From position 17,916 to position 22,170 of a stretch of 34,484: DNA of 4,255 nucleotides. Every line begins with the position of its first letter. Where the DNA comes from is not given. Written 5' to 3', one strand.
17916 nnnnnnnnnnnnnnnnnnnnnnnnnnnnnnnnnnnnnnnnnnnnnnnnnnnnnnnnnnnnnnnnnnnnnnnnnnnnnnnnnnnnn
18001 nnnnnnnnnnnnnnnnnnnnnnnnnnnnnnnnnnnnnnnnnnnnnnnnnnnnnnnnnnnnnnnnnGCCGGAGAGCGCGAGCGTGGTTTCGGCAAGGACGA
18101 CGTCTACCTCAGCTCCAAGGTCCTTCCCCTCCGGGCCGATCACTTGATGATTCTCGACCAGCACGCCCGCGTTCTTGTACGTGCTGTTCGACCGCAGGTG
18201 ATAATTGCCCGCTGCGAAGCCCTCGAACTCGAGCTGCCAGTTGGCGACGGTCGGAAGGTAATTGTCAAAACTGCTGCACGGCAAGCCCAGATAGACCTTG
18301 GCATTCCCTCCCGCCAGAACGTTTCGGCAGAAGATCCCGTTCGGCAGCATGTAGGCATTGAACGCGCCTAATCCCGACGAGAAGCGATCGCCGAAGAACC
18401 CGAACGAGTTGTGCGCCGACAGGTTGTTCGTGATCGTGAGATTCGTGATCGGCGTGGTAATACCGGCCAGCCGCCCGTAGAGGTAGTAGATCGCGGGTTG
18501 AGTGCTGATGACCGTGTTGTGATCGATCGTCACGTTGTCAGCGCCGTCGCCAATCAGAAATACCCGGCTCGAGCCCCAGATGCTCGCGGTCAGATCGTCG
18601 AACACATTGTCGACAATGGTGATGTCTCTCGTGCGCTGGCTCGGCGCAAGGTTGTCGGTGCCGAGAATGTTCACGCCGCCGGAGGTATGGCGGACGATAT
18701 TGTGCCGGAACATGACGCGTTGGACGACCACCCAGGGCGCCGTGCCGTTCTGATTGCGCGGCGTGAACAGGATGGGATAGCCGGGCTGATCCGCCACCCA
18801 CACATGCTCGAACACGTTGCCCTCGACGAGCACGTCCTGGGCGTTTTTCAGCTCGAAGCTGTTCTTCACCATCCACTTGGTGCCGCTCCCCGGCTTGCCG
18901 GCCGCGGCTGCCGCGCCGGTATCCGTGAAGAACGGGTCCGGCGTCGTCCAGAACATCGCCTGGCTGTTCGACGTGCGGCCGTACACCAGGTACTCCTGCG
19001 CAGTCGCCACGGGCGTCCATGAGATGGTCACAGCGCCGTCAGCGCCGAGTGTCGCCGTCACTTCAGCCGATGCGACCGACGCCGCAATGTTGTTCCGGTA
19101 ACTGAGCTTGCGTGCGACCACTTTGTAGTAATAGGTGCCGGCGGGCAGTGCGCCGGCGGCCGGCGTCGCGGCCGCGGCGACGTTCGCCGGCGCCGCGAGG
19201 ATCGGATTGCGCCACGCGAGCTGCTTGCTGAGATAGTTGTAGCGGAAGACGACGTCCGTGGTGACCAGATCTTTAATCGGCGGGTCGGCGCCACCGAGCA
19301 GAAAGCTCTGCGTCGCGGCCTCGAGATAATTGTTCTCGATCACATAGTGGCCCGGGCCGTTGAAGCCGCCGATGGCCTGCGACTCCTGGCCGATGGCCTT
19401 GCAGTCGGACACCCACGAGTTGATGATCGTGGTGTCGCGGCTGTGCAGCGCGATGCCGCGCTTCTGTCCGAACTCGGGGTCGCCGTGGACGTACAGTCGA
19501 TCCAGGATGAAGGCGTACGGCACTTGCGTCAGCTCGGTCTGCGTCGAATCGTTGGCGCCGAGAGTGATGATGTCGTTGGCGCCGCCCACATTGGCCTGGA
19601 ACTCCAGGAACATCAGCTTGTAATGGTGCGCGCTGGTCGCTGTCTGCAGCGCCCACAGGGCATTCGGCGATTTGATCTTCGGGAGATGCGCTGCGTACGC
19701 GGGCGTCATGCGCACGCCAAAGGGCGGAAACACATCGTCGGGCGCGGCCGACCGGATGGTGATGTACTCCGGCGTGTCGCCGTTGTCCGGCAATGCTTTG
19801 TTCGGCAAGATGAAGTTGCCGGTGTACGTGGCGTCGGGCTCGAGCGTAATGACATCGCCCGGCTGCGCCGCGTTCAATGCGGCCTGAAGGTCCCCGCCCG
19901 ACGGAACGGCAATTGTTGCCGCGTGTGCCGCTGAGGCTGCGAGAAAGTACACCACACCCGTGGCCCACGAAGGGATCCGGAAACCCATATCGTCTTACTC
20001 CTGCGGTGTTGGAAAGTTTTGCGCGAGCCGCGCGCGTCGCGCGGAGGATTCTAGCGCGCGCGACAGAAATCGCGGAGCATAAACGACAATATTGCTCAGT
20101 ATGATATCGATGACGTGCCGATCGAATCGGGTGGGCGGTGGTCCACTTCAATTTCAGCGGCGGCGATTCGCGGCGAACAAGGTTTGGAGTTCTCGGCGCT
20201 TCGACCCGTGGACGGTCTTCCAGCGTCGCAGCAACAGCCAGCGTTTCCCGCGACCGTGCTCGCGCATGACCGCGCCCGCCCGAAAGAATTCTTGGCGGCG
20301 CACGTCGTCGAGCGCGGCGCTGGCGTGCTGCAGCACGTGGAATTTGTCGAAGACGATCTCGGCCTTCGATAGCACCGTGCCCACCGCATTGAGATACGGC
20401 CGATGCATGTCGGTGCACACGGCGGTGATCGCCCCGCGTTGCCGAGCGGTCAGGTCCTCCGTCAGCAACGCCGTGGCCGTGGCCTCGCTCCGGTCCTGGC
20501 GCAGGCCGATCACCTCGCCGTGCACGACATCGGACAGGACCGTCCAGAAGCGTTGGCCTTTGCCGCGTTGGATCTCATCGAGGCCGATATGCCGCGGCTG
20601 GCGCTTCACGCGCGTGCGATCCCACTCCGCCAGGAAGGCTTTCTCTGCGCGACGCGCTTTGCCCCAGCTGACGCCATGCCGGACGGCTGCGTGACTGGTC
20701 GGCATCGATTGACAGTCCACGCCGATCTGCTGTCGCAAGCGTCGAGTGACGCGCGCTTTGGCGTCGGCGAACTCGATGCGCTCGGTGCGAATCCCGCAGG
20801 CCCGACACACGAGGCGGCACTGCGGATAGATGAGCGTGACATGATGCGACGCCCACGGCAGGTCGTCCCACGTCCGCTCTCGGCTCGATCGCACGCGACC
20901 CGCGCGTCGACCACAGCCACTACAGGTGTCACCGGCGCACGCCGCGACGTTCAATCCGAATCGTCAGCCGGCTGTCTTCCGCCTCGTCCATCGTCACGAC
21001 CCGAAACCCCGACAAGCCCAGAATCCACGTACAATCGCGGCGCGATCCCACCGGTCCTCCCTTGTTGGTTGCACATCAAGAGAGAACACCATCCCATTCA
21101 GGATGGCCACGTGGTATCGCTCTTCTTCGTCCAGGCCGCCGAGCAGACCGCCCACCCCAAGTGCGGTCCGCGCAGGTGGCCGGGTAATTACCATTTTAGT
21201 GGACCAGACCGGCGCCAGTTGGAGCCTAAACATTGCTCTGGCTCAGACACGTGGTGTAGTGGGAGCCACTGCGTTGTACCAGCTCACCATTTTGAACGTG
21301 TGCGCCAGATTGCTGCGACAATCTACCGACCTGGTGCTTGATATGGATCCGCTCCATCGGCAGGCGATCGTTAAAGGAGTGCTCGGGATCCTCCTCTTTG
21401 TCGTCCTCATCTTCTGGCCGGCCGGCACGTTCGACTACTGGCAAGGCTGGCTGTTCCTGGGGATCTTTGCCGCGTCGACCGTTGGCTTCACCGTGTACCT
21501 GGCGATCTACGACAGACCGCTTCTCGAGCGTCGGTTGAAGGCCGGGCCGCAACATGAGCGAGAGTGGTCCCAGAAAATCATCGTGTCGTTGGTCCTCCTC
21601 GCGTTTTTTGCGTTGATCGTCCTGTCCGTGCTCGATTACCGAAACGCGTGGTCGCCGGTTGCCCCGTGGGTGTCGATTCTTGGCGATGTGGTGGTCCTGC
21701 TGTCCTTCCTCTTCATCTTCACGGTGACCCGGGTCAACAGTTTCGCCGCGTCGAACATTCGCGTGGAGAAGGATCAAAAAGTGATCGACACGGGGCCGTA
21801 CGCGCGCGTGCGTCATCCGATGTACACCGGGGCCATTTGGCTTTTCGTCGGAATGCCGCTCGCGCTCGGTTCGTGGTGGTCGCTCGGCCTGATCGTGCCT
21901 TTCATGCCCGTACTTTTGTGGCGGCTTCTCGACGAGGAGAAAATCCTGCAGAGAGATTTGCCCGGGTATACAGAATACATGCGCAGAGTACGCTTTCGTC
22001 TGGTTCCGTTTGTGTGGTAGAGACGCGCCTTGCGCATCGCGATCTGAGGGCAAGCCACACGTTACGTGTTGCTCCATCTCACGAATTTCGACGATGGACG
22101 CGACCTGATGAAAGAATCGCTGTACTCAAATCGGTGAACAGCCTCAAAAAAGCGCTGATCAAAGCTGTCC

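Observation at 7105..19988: Two diverged paralogs of a giant secreted beta-helix protein 6 kb apart, same orientation, bracketing a sugar-utilisation operon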

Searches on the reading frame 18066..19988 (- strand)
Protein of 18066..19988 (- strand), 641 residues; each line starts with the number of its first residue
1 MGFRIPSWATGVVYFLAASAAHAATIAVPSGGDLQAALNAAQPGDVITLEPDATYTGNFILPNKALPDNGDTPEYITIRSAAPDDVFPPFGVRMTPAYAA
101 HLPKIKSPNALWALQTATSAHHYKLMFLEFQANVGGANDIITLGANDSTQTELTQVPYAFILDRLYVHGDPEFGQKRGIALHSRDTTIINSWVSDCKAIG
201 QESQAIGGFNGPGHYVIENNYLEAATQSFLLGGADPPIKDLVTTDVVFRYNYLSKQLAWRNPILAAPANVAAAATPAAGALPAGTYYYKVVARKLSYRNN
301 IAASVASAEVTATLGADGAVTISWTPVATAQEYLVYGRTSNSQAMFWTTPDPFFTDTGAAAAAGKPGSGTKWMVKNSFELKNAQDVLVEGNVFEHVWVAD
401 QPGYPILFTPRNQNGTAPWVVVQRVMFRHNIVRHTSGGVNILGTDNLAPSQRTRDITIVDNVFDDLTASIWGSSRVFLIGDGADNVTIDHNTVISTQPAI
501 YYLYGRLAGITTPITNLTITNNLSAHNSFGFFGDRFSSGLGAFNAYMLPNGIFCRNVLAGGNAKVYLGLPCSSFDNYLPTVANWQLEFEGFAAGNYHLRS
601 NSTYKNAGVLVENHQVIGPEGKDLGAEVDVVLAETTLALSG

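Call 39: predict_structure(alignment_id=A1)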
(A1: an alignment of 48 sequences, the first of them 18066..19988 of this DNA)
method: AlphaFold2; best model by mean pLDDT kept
length: 641 residues; sequences in the alignment: 48
mean_pLDDT: 89.1   pTM: 0.88
mean pLDDT of the five models: 89.1, 88.9, 88.9, 87.8, 87.2
residues with pLDDT >= 90: 426; 70-90: 167; 50-70: 26; < 50: 22
segments of 3 or more residues with pLDDT < 50: 1-21
pLDDT, mean of each block of 10 residues (from residue 1): 39 44 85 96 95 97 73 85 94 94 96 93 96 91 79 90 97 93 94 94 90 92 96 88 96 94 93 88 92 87 93 92 94 85 79 92 88 93 97 90 88 91 98 96 89 97 94 92 94 93 76 88 89 86 89 92 83 80 95 93 92 82 94 92 63
secondary structure, 60 per line:
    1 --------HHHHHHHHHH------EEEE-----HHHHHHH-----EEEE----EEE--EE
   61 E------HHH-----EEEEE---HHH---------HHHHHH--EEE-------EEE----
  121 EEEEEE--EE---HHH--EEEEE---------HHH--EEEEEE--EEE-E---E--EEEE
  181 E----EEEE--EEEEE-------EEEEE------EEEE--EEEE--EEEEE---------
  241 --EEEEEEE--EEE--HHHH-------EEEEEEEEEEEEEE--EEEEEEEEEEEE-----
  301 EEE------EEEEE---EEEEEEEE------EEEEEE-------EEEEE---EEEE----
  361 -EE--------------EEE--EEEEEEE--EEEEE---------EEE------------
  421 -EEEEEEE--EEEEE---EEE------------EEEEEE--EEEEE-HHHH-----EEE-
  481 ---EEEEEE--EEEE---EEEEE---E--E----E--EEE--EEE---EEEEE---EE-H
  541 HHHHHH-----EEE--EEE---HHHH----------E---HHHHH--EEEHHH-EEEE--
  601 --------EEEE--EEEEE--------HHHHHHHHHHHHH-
elements in order: H9-18 E25-28 H34-40 E46-49 E54-56 E59-61 E76-80 H96-101 E104-106 E114-116 E121-126 E139-143 E158-163 E166-168 E177-181 E186-189 E192-196 E204-208 E215-218 E221-224 E227-231 E243-249 E252-254 H257-260 E268-281 E284-295 E301-303 E310-314 E318-325 E332-337 E345-349 E353-356 E378-380 E383-389 E392-396 E406-408 E422-428 E431-435 E439-441 E454-459 E462-466 H468-471 E477-479 E484-489 E492-495 E499-503 E518-520 E523-525 E529-533 H540-546 E552-554 E557-559 H563-566 H581-585 E588-590 E595-598 E609-612 E615-619 H628-640
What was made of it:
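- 18066..19919 (-): B beta-helix domain, residues ~24-641. An Fn3-like beta-sandwich insert occupies residues ~262-369 (about 18882-19205). AF2 pLDDT 89.1 (call 39).
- Checked: The beta-helix core and an embedded ~100-aa beta-sandwich insert are seen in the AF2 model, pLDDT 89 (call 39).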

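Call 42: fold_search(model_id=the predicted structure, library=pdb)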
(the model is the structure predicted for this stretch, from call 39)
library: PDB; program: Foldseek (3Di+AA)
matches with E <= 10: 323; with E <= 0.001: 34
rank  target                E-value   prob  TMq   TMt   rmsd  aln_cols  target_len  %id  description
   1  7dmk_A                3.1e-06  0.98  0.16  0.14  25.1       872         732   10  PL6 alginate lyase BcAlyPL6 (released 2021-10-06)
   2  7o79                  3.6e-06  1.00  0.31  0.44  15.4       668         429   10  Structure of the PL6 family polysaccharide lyase Pedsa3628 from Pseudopedobacter saltans (released 2021-07-28)
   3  7dmk_B                8.1e-06  1.00  0.24  0.22  21.2       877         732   10  PL6 alginate lyase BcAlyPL6 (released 2021-10-06)
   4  5gkq_A                1.2e-05  1.00  0.41  0.37  10.2       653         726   11  Structure of PL6 family alginate lyase AlyGC mutant-R241A (released 2017-02-08)
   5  6kfn                  1.5e-05  1.00  0.25  0.48  13.4       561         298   10  Crystal structure of alginate lyase from Paenibacillus sp. str. FPU-7 (released 2019-10-30)
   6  5gkd_A                1.7e-05  1.00  0.40  0.35  11.5       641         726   12  Structure of PL6 family alginate lyase AlyGC (released 2017-02-08)
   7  8bwk_A                2.4e-05  1.00  0.43  0.39   9.7       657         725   11  Metagenomic derived PL6 alginate lyase (released 2023-12-20)
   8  9beu_A                2.8e-05  1.00  0.29  0.32  20.8       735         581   12  Structure of GH110B in complex with a lambda-carrageenan oligosaccharide (released 2025-08-27)
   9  7dmk_D                2.9e-05  0.90  0.14  0.13  24.2       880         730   11  PL6 alginate lyase BcAlyPL6 (released 2021-10-06)
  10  7dmk_C                4.1e-05  0.92  0.16  0.14  24.0       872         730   11  PL6 alginate lyase BcAlyPL6 (released 2021-10-06)
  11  4ojp_C                5.2e-05  0.99  0.22  0.19  20.3       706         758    8  Crystal Structure of Putative Tailspike Protein (TSP1, orf210) from Escherichia coli O157:H7 Bacteriohage CBA120 in Co (released 2014-03-26)
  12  7jw4_B                8.2e-05  1.00  0.28  0.30  21.6       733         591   11  Crystal structure of PdGH110B in complex with D-galactose (released 2020-11-04)
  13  8bwk_B                8.9e-05  1.00  0.37  0.33  11.9       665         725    9  Metagenomic derived PL6 alginate lyase (released 2023-12-20)
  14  6f7k_B                1.1e-04  1.00  0.34  0.39  11.0       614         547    9  Crystal structure of Dettilon tailspike protein (gp208) (released 2018-12-19)
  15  4oj5_B                1.1e-04  0.98  0.22  0.19  20.1       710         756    9  Crystal Structure of a Putative Tailspike Protein (TSP1, orf210) from Escherichia coli O157:H7 Bacteriohage CBA120 (released 2014-03-26)
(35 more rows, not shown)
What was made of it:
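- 18066..19919 (-): Foldseek finds PL6 lyases, GH110 and tailspikes with TM 0.3-0.45 (call 42).
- On Pfam Beta_helix (PF13229, right-handed beta-helix region): The fold itself is supported by the AF2 model and Foldseek (calls 39, 42).
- Closest known: PL6 polysaccharide lyases. Same: These are the best Foldseek matches (call 42).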

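Call 43: search_solved_structures(query=A1, max_evalue=10)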
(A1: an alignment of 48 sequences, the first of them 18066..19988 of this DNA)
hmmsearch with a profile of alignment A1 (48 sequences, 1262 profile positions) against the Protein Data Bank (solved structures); distinct sequences matched with E-value up to 10: 8.
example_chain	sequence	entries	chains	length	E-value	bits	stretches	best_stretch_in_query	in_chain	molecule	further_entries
4m03_A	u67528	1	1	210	5.3e-12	47.7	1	619-804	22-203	Serine-rich adhesin for platelets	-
4m00_A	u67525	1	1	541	5.7e-10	40.9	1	635-803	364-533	Serine-rich adhesin for platelets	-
6kfn_A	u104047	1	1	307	1.4e-09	39.7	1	26-79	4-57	alginate lyase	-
4m02_A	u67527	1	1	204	0.00043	21.5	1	717-980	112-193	Serine-rich adhesin for platelets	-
4nzj_A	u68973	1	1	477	0.01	16.9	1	756-798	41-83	Putative alpha-galactosidase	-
7dmk_A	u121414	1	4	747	0.038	15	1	26-72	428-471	BcAlyPL6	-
4ogz_A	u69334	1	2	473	0.12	13.4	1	757-801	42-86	Putative alpha-galactosidase/melibiase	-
7skh_A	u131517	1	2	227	0.28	12.1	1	925-1001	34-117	Cadherin-23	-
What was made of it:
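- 18066..19919 (-): The profile hits the PL31 N-terminal cap (call 43).
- On PL6 polysaccharide lyases: Against PDB sequences the profile matches only the N-terminal cap (BcAlyPL6 E=0.038; call 43).
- Closest known: PL6 polysaccharide lyases. Same: The family profile matches the N-terminal cap of 6kfn (residues 26-79, E=1.4e-9) and, weakly, BcAlyPL6 (call 43).
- Beta-helix: calls 39, 42, 43.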

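Call 71: search_protein_representatives(protein=window:18066-19988:-)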
Query: 641 residues. Proteins with E-value up to 0.001 (for the whole library): 7106; up to 1e-10: 5090; up to 1e-30: 2628. The best 150 are listed.
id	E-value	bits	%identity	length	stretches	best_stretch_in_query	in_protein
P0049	4.1e-274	927.2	67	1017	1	3-641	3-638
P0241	2.5e-232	789.2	62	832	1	18-641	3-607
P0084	8.7e-220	747.7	60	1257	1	17-641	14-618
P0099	1.4e-217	740.4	61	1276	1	15-640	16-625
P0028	1.9e-213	726.8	59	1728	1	3-641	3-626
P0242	1.1e-191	654.9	66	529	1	16-462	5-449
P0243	1.9e-189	647.5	63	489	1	68-534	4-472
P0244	2.1e-174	597.8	59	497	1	156-641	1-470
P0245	1.1e-161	555.8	51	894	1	12-641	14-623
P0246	1.1e-161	555.8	51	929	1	8-641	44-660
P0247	1.1e-160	552.5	51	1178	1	21-641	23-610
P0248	7.2e-157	539.9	51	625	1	10-609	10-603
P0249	3.6e-154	531.0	49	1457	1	13-640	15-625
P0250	3.7e-153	527.7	49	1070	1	12-609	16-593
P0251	5.6e-153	527.0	49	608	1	18-606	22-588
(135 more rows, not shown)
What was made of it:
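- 18066..19919 (-): Many relatives match as two stretches, 20-261 and 370-641 (call 71).
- The family has 2,628 clusters at E<=1e-30 (call 71).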

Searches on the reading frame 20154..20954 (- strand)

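Call 5: search_protein_families(library=pfam, proteins=[window:20154-20954:-], max_evalue=0.01)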
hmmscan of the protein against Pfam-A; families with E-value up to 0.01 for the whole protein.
window:20154-20954:- (266 aa): 3 families
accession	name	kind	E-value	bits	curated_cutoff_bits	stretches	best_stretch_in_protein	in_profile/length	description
PF01610.23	DDE_Tnp_ISL3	-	2.5e-29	103.2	23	1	123-264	1-143/240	Transposase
PF14690.11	Zn_ribbon_ISL3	-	1.1e-10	42.2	25.5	1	10-53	4-47/47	zinc-finger of transposase IS204/IS1001/IS1096/IS1165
PF13542.12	HTH_Tnp_ISL3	-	1.4e-07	31.3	27.4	1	58-102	1-45/51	Helix-turn-helix domain of transposase family ISL3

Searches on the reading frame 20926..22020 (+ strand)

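Call 9: search_protein_families(library=pfam, proteins=[window:20926-22020:+], max_evalue=0.01)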
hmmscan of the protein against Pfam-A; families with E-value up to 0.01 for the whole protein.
window:20926-22020:+ (364 aa): 2 families
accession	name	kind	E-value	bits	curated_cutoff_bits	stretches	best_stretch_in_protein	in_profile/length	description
PF04191.18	PEMT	-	2.4e-11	44.5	25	1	250-343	3-100/105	Phospholipid methyltransferase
PF04140.19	ICMT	-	2.5e-08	34.7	24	1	256-342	5-94/95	Isoprenylcysteine carboxyl methyltransferase (ICMT) family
